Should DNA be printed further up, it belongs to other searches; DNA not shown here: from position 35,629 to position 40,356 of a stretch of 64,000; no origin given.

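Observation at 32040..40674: Non-canonical MetFV-Hdr module: 1475-aa tandem HdrA fusion with GltD/NfnB-like insert, two mvhD paralogues, and a fused hdrCB placed downstream of metF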

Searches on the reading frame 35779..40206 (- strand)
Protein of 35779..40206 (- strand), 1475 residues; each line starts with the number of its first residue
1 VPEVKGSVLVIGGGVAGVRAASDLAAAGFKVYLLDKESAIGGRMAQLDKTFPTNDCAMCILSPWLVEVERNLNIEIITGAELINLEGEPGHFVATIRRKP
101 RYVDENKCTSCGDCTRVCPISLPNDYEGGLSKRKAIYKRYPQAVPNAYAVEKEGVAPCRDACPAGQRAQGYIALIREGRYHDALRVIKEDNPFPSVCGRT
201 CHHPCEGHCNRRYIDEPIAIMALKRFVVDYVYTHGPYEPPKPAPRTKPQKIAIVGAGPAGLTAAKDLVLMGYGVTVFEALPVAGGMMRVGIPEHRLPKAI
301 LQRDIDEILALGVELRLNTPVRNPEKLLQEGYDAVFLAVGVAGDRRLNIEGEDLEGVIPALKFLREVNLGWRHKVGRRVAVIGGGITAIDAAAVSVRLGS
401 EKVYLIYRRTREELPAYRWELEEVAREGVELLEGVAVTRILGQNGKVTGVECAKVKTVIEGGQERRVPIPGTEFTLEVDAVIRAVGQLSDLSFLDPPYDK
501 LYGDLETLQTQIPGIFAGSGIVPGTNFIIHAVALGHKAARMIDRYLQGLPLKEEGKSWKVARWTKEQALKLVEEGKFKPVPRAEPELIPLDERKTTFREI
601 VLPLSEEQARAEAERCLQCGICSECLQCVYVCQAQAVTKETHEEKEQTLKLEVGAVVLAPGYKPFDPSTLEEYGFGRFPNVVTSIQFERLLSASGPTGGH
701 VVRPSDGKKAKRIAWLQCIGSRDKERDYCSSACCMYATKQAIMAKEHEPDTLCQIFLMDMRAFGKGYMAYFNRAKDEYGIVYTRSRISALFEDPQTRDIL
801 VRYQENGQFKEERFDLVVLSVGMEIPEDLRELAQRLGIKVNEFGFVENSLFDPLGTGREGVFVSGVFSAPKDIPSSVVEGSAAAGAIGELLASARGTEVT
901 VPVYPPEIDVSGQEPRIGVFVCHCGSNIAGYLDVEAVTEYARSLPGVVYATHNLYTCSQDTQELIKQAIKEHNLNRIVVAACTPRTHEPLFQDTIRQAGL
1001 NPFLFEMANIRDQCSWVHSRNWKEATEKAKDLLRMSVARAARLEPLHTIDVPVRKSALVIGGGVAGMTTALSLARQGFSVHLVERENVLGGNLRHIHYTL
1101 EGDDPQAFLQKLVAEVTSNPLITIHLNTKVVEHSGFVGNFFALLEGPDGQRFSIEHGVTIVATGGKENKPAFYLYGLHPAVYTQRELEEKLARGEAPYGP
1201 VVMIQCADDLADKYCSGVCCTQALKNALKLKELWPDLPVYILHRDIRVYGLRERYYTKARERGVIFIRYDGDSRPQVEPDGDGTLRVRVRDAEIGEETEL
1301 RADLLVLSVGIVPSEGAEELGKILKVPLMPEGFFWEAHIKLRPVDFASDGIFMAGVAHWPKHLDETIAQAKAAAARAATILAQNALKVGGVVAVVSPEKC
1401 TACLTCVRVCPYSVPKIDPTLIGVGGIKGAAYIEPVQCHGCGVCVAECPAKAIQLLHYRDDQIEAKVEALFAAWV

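Call 3: search_protein_families(library=pfam, proteins=[window:35779-40206:-], max_evalue=0.01)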
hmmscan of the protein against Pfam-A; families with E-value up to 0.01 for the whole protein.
window:35779-40206:- (1475 aa): 27 families (the best 25 are shown)
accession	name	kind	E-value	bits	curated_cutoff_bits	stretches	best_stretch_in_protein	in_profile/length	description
PF07992.20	Pyr_redox_2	-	9.8e-50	170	26.1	3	250-531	2-287/291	Pyridine nucleotide-disulphide oxidoreductase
PF13450.12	NAD_binding_8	-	6.3e-24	84.5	21.9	3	1059-1098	1-40/68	NAD(P)-binding Rossmann-like domain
PF01266.30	DAO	-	2.9e-20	73.5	27.9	2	1058-1115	3-66/353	FAD dependent oxidoreductase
PF12831.13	FAD_oxidored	-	6.3e-19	69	27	2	1058-1093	3-38/416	FAD dependent oxidoreductase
PF14691.11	Fer4_20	-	1.6e-18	67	25.8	1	155-234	29-111/113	Dihydroprymidine dehydrogenase domain II, 4Fe-4S cluster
PF13738.12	Pyr_redox_3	-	2e-17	63.8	30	2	370-516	158-302/305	Pyridine nucleotide-disulphide oxidoreductase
PF00070.33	Pyr_redox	-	6.1e-16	59.1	22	1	378-452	1-79/82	Pyridine nucleotide-disulphide oxidoreductase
PF01262.27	AlaDh_PNT_C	-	9.9e-15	55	23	1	5-58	28-78/214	Alanine dehydrogenase/PNT, C-terminal domain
PF00890.30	FAD_binding_2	-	1.8e-13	50.9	20.4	2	1057-1093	2-38/414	FAD binding domain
PF00037.32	Fer4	-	8.1e-12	44.9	21.1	3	1394-1413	2-21/24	4Fe-4S binding domain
PF01946.23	Thi4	-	3.6e-11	43.2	26.2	1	250-309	19-77/235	Thi4 family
PF01134.28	GIDA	-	5.9e-11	42.5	22.1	2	8-37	2-31/391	Glucose inhibited division protein A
PF03486.20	HI0933_like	-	2.5e-10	40.7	50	2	7-43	2-38/244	HI0933-like protein Rossmann domain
PF12838.12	Fer4_7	-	3.9e-10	40.5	27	2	1399-1452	1-52/52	4Fe-4S dicluster domain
PF01494.25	FAD_binding_3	-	2.1e-09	37.5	22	1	1057-1087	4-34/349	FAD binding domain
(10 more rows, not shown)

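Call 7: find_homologous_proteins(query=window:35779-40206:-, max_evalue=1e-20)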
Query window:35779-40206:- (1475 aa): 7999 proteins with E <= 1e-20 among 8000 candidates; the best 120 are listed.
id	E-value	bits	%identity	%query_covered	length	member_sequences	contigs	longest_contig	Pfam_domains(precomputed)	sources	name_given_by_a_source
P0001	0.0e+0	3155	91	100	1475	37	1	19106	PF13241.13,PF13450.13,PF07992.21,PF12837.13,PF00070.34,PF03486.21,PF12838.13,PF01134.29,PF01494.26,PF12831.14,PF01946.24,PF01266.31,PF01593.31,PF14691.12,PF00890.31,PF00037.33,PF13738.13,PF01262.28,PF13237.12,PF13187.12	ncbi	-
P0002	0.0e+0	2504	74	100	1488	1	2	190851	PF13241.13,PF13450.13,PF07992.21,PF12837.13,PF00070.34,PF03486.21,PF05834.19,PF01266.31,PF14691.12,PF00890.31,PF13738.13,PF13237.12,PF02737.25,PF12838.13,PF13454.13,PF01134.29,PF01494.26,PF12831.14,PF01946.24,PF01593.31,PF02254.25,PF00037.33,PF01262.28,PF13183.12,PF13187.12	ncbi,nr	ncbi:MAG: FAD-dependent oxidoreductase [Anaerolineae bacterium]|nr:FAD-dependent oxidoreductase [Ana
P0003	0.0e+0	2472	73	100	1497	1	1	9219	PF13241.13,PF13450.13,PF07992.21,PF12837.13,PF00070.34,PF03486.21,PF05834.19,PF21799.3,PF01266.31,PF14691.12,PF00890.31,PF13738.13,PF13237.12,PF02737.25,PF12838.13,PF13454.13,PF01134.29,PF01494.26,PF12831.14,PF01946.24,PF01593.31,PF02254.25,PF00037.33,PF01262.28,PF13187.12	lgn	-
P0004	0.0e+0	2041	60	99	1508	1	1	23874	PF13241.13,PF13450.13,PF07992.21,PF12837.13,PF00070.34,PF03486.21,PF12838.13,PF13454.13,PF01134.29,PF01494.26,PF12831.14,PF01946.24,PF01266.31,PF01593.31,PF12797.13,PF14691.12,PF00890.31,PF00037.33,PF13738.13,PF01262.28,PF13237.12,PF13187.12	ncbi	ncbi:MAG: FAD-dependent oxidoreductase [Anaerolineae bacterium]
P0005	0.0e+0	2003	61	99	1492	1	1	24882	PF14697.12,PF13241.13,PF13450.13,PF07992.21,PF12837.13,PF00070.34,PF03486.21,PF12838.13,PF01134.29,PF01494.26,PF12831.14,PF01946.24,PF01266.31,PF01593.31,PF12797.13,PF14691.12,PF00890.31,PF00037.33,PF13738.13,PF01262.28,PF13237.12,PF13187.12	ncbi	-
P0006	0.0e+0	2002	61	100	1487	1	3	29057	PF14697.12,PF13241.13,PF13450.13,PF07992.21,PF12837.13,PF00070.34,PF03486.21,PF12838.13,PF13454.13,PF01134.29,PF01494.26,PF12831.14,PF01946.24,PF01266.31,PF01593.31,PF12797.13,PF14691.12,PF00890.31,PF00037.33,PF13738.13,PF01262.28,PF13237.12,PF13187.12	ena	-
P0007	0.0e+0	1999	61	100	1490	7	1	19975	PF14697.12,PF13241.13,PF13450.13,PF07992.21,PF12837.13,PF00070.34,PF03486.21,PF05834.19,PF01266.31,PF14691.12,PF00890.31,PF13738.13,PF13237.12,PF12838.13,PF13454.13,PF01134.29,PF01494.26,PF12831.14,PF01946.24,PF01593.31,PF12797.13,PF00037.33,PF01262.28,PF13187.12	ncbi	ncbi:MAG: FAD-dependent oxidoreductase [Anaerolineae bacterium]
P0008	0.0e+0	1996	61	99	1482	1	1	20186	PF13241.13,PF13450.13,PF07992.21,PF12837.13,PF00070.34,PF03486.21,PF12838.13,PF13454.13,PF01134.29,PF01494.26,PF12831.14,PF01946.24,PF01266.31,PF01593.31,PF12797.13,PF14691.12,PF00890.31,PF00037.33,PF13738.13,PF01262.28,PF13237.12,PF13187.12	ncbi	ncbi:MAG: FAD-dependent oxidoreductase [Anaerolineae bacterium]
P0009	0.0e+0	1978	60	99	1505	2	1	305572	PF13450.13,PF07992.21,PF12837.13,PF00070.34,PF03486.21,PF12838.13,PF01134.29,PF01494.26,PF12831.14,PF01946.24,PF01266.31,PF01593.31,PF12797.13,PF14691.12,PF00890.31,PF00037.33,PF13738.13,PF01262.28,PF13237.12,PF13183.12,PF13187.12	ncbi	-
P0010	0.0e+0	1975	60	100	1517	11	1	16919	PF13241.13,PF13450.13,PF07992.21,PF12837.13,PF00070.34,PF03486.21,PF13484.12,PF12838.13,PF01134.29,PF01494.26,PF12831.14,PF01946.24,PF01266.31,PF01593.31,PF12797.13,PF14691.12,PF00890.31,PF00037.33,PF13738.13,PF01262.28,PF13237.12,PF13183.12,PF13187.12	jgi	-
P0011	0.0e+0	1975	60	99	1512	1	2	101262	PF13450.13,PF07992.21,PF12837.13,PF00070.34,PF03486.21,PF12838.13,PF01134.29,PF01494.26,PF12831.14,PF01946.24,PF01266.31,PF01593.31,PF14691.12,PF00890.31,PF00037.33,PF13738.13,PF01262.28,PF13237.12,PF13187.12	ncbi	-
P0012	0.0e+0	1975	59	99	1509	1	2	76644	PF14697.12,PF13450.13,PF07992.21,PF12837.13,PF00070.34,PF03486.21,PF12838.13,PF01134.29,PF01494.26,PF12831.14,PF01946.24,PF01266.31,PF01593.31,PF12797.13,PF14691.12,PF00890.31,PF00037.33,PF13738.13,PF01262.28,PF13237.12,PF13187.12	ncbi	-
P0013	0.0e+0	1972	60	99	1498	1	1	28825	PF13450.13,PF07992.21,PF12837.13,PF00070.34,PF03486.21,PF12838.13,PF13454.13,PF01134.29,PF01494.26,PF12831.14,PF01946.24,PF01266.31,PF01593.31,PF12797.13,PF14691.12,PF00890.31,PF00037.33,PF13738.13,PF01262.28,PF13237.12,PF13183.12,PF13187.12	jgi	-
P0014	0.0e+0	1972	59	99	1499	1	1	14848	PF13450.13,PF07992.21,PF12837.13,PF00070.34,PF03486.21,PF13484.12,PF12838.13,PF13454.13,PF01134.29,PF01494.26,PF12831.14,PF01946.24,PF01266.31,PF01593.31,PF12797.13,PF14691.12,PF00890.31,PF00037.33,PF13738.13,PF01262.28,PF13237.12,PF13187.12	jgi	jgi:heterodisulfide reductase subunit A-like polyferredoxin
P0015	0.0e+0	1958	60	100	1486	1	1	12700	PF13450.13,PF07992.21,PF12837.13,PF00070.34,PF03486.21,PF13484.12,PF12838.13,PF01134.29,PF01494.26,PF12831.14,PF01946.24,PF01266.31,PF01593.31,PF12797.13,PF14691.12,PF00890.31,PF00037.33,PF13738.13,PF01262.28,PF13237.12,PF13187.12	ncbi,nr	ncbi:MAG: FAD-dependent oxidoreductase [Anaerolineae bacterium]|nr:FAD-dependent oxidoreductase [Ana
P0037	0.0e+0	1925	59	99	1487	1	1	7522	PF13450.13,PF07992.21,PF12837.13,PF00070.34,PF03486.21,PF13484.12,PF12800.13,PF05834.19,PF01266.31,PF14691.12,PF00890.31,PF13738.13,PF13237.12,PF12838.13,PF13454.13,PF01134.29,PF01494.26,PF12831.14,PF01946.24,PF01593.31,PF12797.13,PF00037.33,PF01262.28,PF13187.12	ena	-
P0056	0.0e+0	1908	58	99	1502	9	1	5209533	PF13450.13,PF07992.21,PF12837.13,PF00070.34,PF03486.21,PF13484.12,PF12838.13,PF13454.13,PF01134.29,PF01494.26,PF12831.14,PF01946.24,PF01266.31,PF01593.31,PF12797.13,PF14691.12,PF00890.31,PF00037.33,PF13738.13,PF01262.28,PF13237.12,PF13187.12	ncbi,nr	ncbi:MAG: FAD-dependent oxidoreductase [Anaerolineaceae bacterium]|nr:MAG: FAD-dependent oxidoreduct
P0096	0.0e+0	1890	58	99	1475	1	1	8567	PF13241.13,PF13450.13,PF07992.21,PF12837.13,PF00070.34,PF03486.21,PF12838.13,PF13454.13,PF01134.29,PF01494.26,PF12831.14,PF01946.24,PF01266.31,PF01593.31,PF12797.13,PF14691.12,PF00890.31,PF00037.33,PF13738.13,PF01262.28,PF13237.12,PF13187.12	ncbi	-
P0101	0.0e+0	1888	55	99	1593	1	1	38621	PF14697.12,PF13450.13,PF07992.21,PF12837.13,PF00070.34,PF03486.21,PF13484.12,PF12838.13,PF01134.29,PF01494.26,PF12831.14,PF01946.24,PF01266.31,PF01593.31,PF12797.13,PF14691.12,PF00890.31,PF00037.33,PF13738.13,PF01262.28,PF13237.12,PF13183.12,PF13187.12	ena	-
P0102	0.0e+0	1888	59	96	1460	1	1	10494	PF13450.13,PF07992.21,PF12837.13,PF00070.34,PF03486.21,PF12838.13,PF13454.13,PF01494.26,PF12831.14,PF01946.24,PF01266.31,PF01593.31,PF14691.12,PF00890.31,PF00037.33,PF13738.13,PF01262.28,PF13237.12,PF13183.12,PF13187.12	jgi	jgi:heterodisulfide reductase subunit A-like polyferredoxin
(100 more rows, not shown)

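Call 15: search_solved_structures(query=window:35779-40206:-, max_evalue=0.00001, show_alignments=0)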
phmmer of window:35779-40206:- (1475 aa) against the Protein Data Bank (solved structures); distinct sequences matched with E-value up to 0.00001: 25.
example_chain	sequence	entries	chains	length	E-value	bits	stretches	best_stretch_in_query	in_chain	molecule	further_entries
5odc_A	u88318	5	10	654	8.7e-199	666.6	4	913-1085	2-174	Heterodisulfide reductase, subunit A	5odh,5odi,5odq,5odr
8rvu_a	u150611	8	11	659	1.5e-182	612.8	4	912-1071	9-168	H(2):CoB-CoM heterodisulfide,ferredoxin reductase subunit A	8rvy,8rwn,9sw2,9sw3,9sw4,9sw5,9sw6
8rvv_A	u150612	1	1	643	4.3e-181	608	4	915-1067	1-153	H(2):CoB-CoM heterodisulfide,ferredoxin reductase subunit A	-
9sfi_A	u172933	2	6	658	8.9e-179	600.3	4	615-805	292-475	CoB--CoM heterodisulfide reductase iron-sulfur subunit A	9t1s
7bkb_A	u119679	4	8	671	9.9e-158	530.6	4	913-1074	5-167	CoB--CoM heterodisulfide reductase iron-sulfur subunit A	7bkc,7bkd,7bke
9bov_A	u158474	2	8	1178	5e-104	352.6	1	156-629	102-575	Molybdopterin oxidoreductase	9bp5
9n5u_A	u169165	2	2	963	3.2e-100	340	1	155-549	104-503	NfnA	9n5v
8oh5_C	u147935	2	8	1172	6.3e-94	319.1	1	156-641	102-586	Formate dehydrogenase-O, major subunit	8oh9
4ylf_B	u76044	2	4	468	3.3e-82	280.3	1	156-548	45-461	Dihydropyrimidine dehydrogenase subunit A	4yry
5jca_L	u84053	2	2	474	3.6e-73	250.3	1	155-547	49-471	NADH-dependent Ferredoxin:NADP Oxidoreductase (NfnI) subunit alpha | NADH-dependent Ferredoxin:NADP Oxidoreductase subunit alpha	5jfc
5vj7_A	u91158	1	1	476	2.4e-67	231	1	156-547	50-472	Oxidoreductase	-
6s6s_G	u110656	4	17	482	1e-49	172.6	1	154-547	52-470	Glutamate synthase [NADPH] small chain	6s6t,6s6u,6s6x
2vdc_G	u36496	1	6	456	1.7e-48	168.6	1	136-547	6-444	GLUTAMATE SYNTHASE [NADPH] SMALL CHAIN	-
7mfm_I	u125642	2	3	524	1.2e-43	152.5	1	161-551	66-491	Glutamate synthase (NADPH) small chain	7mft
6tjr_A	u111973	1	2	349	6.1e-40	140.2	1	651-886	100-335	Fumarate reductase/succinate dehydrogenase flavoprotein domain protein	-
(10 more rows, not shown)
